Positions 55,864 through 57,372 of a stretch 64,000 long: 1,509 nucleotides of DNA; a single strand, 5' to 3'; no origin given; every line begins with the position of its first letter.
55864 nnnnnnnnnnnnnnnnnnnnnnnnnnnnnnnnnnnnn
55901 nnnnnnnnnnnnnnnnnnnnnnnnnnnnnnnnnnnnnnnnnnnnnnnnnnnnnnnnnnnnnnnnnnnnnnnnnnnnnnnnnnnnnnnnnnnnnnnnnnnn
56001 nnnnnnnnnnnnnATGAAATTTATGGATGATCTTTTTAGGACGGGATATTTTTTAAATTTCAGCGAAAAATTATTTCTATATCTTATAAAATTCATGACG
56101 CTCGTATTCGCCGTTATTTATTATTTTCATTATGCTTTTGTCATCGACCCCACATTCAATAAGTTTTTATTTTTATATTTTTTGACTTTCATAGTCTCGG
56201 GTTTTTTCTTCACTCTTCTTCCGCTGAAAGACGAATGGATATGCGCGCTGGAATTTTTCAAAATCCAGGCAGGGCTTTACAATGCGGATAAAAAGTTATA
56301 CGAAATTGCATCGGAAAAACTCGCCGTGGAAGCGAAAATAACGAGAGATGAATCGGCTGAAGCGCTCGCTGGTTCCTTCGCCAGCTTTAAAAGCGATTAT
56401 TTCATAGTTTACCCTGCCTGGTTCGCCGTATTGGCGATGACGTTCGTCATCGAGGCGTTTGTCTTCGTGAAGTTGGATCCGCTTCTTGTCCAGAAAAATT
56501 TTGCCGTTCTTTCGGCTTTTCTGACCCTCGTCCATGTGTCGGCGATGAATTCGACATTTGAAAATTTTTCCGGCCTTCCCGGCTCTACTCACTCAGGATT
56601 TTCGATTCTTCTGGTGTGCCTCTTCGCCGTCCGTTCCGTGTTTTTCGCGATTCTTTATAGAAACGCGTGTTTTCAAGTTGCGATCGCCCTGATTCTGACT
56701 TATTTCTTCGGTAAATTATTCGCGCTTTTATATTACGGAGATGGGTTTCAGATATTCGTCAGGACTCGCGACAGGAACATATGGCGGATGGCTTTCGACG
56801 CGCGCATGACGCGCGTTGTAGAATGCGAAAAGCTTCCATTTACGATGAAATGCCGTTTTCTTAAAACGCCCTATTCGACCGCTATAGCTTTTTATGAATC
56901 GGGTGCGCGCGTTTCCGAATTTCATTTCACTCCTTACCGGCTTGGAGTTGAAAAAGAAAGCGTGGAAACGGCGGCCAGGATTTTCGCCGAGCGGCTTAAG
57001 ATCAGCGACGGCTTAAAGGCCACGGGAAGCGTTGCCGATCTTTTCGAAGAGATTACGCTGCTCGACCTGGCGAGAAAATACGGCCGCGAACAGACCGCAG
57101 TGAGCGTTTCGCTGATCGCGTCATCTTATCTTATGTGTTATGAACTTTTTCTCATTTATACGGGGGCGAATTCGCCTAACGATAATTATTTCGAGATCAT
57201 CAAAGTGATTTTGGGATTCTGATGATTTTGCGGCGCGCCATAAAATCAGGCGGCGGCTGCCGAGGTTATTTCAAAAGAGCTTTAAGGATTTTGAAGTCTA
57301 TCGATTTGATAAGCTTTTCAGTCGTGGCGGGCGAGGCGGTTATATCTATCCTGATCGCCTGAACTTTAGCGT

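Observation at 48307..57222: Array of five tandem, tightly coupled B12-binding-type radical SAM paralogs plus a coupled polytopic membrane protein, with no recognisable substrate gene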

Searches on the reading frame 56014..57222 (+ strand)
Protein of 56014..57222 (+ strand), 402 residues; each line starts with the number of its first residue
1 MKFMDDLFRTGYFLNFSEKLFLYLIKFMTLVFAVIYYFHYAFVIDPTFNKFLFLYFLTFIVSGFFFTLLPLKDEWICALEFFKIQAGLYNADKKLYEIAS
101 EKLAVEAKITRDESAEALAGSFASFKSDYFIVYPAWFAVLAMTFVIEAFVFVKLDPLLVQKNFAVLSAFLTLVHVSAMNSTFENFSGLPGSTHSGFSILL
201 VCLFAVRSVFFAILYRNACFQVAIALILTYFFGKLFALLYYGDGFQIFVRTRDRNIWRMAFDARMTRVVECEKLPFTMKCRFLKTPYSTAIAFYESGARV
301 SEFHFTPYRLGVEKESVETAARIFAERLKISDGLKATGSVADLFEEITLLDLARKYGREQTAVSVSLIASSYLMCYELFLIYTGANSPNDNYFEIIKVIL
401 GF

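Call 3: search_protein_families(library=pfam, proteins=[window:56014-57222:+], max_evalue=0.01)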
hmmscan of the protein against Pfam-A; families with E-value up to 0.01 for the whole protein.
window:56014-57222:+ (402 aa): 0 families

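Call 4: search_protein_families(library=ncbifam, proteins=[window:56014-57222:+], max_evalue=0.01)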
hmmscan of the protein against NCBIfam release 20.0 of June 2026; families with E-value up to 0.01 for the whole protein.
window:56014-57222:+ (402 aa): 0 families

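Call 17: find_homologous_proteins(query=window:56014-57222:+, max_evalue=0.001)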
Query window:56014-57222:+ (402 aa): 5 proteins with E <= 0.001 among 5784 candidates.
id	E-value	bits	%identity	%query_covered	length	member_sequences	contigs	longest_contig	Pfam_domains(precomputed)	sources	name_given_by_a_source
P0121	3.7e-221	752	100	86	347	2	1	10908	-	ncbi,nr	ncbi:MAG TPA: hypothetical protein PKK26_03505, partial [Candidatus Wallbacteria bacterium]|nr:hypot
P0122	5.3e-220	749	84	100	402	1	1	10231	-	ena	-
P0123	1.7e-203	694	77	100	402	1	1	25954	-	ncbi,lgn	-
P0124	3.0e-203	693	76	100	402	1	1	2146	-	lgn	-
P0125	6.7e-187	640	73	100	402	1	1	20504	-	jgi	-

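Call 20: find_encoding_contigs(protein=P0123, flank=10000, max_places=2)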
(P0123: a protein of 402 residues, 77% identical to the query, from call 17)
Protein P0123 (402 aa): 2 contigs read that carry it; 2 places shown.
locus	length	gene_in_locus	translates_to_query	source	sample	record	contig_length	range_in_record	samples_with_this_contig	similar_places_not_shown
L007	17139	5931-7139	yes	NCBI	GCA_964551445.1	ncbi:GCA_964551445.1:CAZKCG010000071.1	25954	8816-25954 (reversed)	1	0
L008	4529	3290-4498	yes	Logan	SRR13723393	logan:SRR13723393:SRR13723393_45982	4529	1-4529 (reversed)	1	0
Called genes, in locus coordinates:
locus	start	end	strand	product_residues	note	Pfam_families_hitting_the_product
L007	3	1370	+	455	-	?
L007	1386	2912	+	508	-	PF02310:B12-binding, PF04055:Radical_SAM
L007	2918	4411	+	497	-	PF02310:B12-binding, PF04055:Radical_SAM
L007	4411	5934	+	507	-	PF02310:B12-binding, PF04055:Radical_SAM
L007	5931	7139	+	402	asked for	-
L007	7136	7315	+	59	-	-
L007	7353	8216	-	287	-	-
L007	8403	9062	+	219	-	PF00857:Isochorismatase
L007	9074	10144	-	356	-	PF00149:Metallophos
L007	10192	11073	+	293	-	PF07501:G5 (weak)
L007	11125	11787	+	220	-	PF00364:Biotin_lipoyl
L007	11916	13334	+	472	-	PF00890:FAD_binding_2 (faint), PF01134:GIDA (weak), PF03486:HI0933_like (faint), PF07992:Pyr_redox_2, PF12831:FAD_oxidored, PF13738:Pyr_redox_3, PF00070:Pyr_redox, PF02852:Pyr_redox_dim, +1 more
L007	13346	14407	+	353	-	PF00291:PALP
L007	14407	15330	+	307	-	-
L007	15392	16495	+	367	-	PF01118:Semialdhyde_dh, PF02800:Gp_dh_C (faint), PF02774:Semialdhyde_dhC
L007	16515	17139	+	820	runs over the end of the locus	PF00133:tRNA-synt_1, PF09334:tRNA-synt_1g, PF13603:tRNA-synt_1_2, PF00133:tRNA-synt_1, PF08264:Anticodon_1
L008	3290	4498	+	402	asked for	-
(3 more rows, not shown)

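Call 21: find_encoding_contigs(protein=P0125, flank=10000, max_places=2)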
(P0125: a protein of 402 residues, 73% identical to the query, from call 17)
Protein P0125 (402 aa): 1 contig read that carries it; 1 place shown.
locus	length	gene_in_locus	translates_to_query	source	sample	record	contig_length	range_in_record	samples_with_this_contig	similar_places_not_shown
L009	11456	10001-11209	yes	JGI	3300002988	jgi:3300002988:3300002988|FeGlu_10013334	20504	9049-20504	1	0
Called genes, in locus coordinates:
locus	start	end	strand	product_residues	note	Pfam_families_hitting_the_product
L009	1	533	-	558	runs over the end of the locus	PF01520:Amidase_3 (faint)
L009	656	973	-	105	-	-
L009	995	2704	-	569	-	PF01520:Amidase_3 (faint)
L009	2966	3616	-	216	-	PF01726:LexA_DNA_bind, PF00717:Peptidase_S24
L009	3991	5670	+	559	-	-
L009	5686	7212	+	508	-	PF02310:B12-binding, PF04055:Radical_SAM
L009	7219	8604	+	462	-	-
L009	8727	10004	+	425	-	-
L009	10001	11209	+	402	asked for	-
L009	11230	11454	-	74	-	?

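Call 36: predict_structure(alignment_id=A1)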
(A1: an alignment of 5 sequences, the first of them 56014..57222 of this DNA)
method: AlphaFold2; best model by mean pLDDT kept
length: 402 residues; sequences in the alignment: 5
mean_pLDDT: 42.8   pTM: 0.27
mean pLDDT of the five models: 42.8, 39.2, 39.0, 38.9, 38.2
residues with pLDDT >= 90: 0; 70-90: 0; 50-70: 84; < 50: 318
segments of 3 or more residues with pLDDT < 50: 1-31, 38-43, 55-96, 102-108, 117-143, 148-163, 176-197, 234-268, 275-277, 283-289, 291-372, 380-402
pLDDT, mean of each block of 10 residues (from residue 1): 29 33 46 50 49 48 38 32 30 47 47 47 29 42 49 46 50 49 37 45 53 55 61 45 29 42 39 50 47 43 45 44 42 30 36 42 45 50 38 36 31
secondary structure, 60 per line:
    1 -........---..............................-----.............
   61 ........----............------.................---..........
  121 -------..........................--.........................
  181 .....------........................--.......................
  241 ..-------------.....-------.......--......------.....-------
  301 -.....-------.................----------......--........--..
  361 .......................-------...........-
elements in order: H2-9 H13-42 H48-68 H73-84 H91-107 H111-120 H128-153 H156-185 H192-215 H218-242 E256-260 E268-274 E277-282 E289-293 E302-306 H314-330 H341-346 H349-356 H359-383 H391-401

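Call 66: find_homologous_proteins(query=A4, max_evalue=0.01)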
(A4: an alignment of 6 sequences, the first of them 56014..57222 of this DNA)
Query A4 (6 sequences) (402 aa, profile of the alignment): 15 proteins with E <= 0.01 among 8000 candidates.
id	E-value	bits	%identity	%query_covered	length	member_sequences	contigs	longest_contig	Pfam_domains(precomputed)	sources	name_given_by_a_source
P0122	6.5e-220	748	84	100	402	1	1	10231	-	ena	-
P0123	1.8e-215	734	77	100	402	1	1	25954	-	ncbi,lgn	-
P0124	2.5e-215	733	76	100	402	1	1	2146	-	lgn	-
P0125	3.1e-210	716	73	100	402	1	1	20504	-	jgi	-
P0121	1.0e-184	632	100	86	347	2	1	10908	-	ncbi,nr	ncbi:MAG TPA: hypothetical protein PKK26_03505, partial [Candidatus Wallbacteria bacterium]|nr:hypot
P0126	1.7e-166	572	28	94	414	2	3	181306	-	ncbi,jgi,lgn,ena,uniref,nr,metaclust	ncbi:MAG: hypothetical protein A2008_08725 [Candidatus Wallbacteria bacterium GWC2_49_35]|uniref:Unc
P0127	1.2e-148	514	29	94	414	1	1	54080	-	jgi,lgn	jgi:hypothetical protein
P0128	6.5e-146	505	29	93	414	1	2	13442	-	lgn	-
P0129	1.5e-142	494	30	95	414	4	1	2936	-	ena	-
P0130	1.0e-137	478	30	95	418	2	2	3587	-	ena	-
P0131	4.5e-95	337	30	93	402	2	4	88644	-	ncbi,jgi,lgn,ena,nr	ncbi:MAG: hypothetical protein BWY32_00980 [bacterium ADurb.Bin243]|nr:MAG: hypothetical protein BWY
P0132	3.7e-90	321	29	93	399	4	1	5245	-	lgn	-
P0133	4.1e-86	308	25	92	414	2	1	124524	-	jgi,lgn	jgi:hypothetical protein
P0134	9.1e-84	300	25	92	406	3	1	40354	-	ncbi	-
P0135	5.5e-38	149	24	56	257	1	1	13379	-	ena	-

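Call 82: search_protein_representatives(alignment_id=A5)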
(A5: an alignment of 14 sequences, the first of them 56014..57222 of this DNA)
Query: 14 sequences, 393 profile positions. Proteins with E-value up to 0.001 (for the whole library): 9; up to 1e-10: 8; up to 1e-30: 8. The best 9 are listed.
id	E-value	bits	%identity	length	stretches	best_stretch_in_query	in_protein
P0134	8.4e-168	574.8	-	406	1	1-390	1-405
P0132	4.9e-166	569.0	-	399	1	5-392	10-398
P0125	1.7e-152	524.4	-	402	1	6-393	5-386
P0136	7.0e-67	242.5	-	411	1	11-388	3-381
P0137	9.3e-63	228.9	-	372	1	4-386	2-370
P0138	8.1e-56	206.1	-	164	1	242-390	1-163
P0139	5.5e-52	193.5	-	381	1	5-387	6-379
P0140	3.0e-46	174.6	-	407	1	11-389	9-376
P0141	1.2e-07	47.5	-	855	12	169-240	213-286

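Call 83: find_encoding_contigs(protein=P0136, flank=10000, max_places=2)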
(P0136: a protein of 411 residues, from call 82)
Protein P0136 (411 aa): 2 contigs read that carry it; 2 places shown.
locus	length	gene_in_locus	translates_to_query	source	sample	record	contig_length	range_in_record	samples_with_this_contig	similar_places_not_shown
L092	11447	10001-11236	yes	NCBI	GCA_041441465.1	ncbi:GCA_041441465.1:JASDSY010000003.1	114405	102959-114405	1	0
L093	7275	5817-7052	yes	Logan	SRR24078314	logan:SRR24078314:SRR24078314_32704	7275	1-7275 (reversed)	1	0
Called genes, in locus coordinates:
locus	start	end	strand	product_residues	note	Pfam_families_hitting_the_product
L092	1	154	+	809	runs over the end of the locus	PF01627:Hpt, PF02895:H-kinase_dim, PF02518:HATPase_c, PF01584:CheW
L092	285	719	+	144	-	PF01584:CheW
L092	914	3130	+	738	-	PF00672:HAMP, PF00015:MCPsignal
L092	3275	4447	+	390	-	PF00072:Response_reg, PF01339:CheB_methylest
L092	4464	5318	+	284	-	PF03705:CheR_N, PF01739:CheR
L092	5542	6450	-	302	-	PF13426:PAS_9 (weak), PF08447:PAS_3, PF00196:GerE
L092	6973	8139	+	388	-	PF25062:ARM_TT21_N (faint), PF14559:TPR_19 (faint), PF07719:TPR_2 (faint)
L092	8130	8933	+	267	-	PF00795:CN_hydrolase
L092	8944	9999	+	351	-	PF16927:HisKA_7TM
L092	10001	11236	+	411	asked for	-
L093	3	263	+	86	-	?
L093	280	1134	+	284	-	PF03705:CheR_N, PF01739:CheR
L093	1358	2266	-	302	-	PF13426:PAS_9 (weak), PF08447:PAS_3, PF00196:GerE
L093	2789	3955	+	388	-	PF25062:ARM_TT21_N (faint), PF14559:TPR_19 (faint), PF07719:TPR_2 (faint)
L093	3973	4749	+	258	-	PF00795:CN_hydrolase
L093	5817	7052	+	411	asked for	-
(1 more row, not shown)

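Call 84: find_encoding_contigs(protein=P0140, flank=10000, max_places=2)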
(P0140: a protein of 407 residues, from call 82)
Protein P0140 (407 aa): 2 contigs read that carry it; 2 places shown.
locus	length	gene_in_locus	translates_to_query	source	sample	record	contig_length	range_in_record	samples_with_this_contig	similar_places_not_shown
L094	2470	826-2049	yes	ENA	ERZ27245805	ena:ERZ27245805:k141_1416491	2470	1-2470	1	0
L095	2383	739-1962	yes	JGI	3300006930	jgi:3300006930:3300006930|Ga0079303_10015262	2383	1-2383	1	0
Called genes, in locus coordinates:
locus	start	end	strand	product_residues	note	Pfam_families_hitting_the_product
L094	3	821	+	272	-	?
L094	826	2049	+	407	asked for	-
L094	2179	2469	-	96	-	?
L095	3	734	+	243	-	?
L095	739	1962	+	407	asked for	-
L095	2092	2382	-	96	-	?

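Call 94: search_protein_families(library=padloc, proteins=[window:56014-57222:+], max_evalue=0.001)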
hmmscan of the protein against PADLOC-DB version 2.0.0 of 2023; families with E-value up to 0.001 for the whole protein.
window:56014-57222:+ (402 aa): 0 families
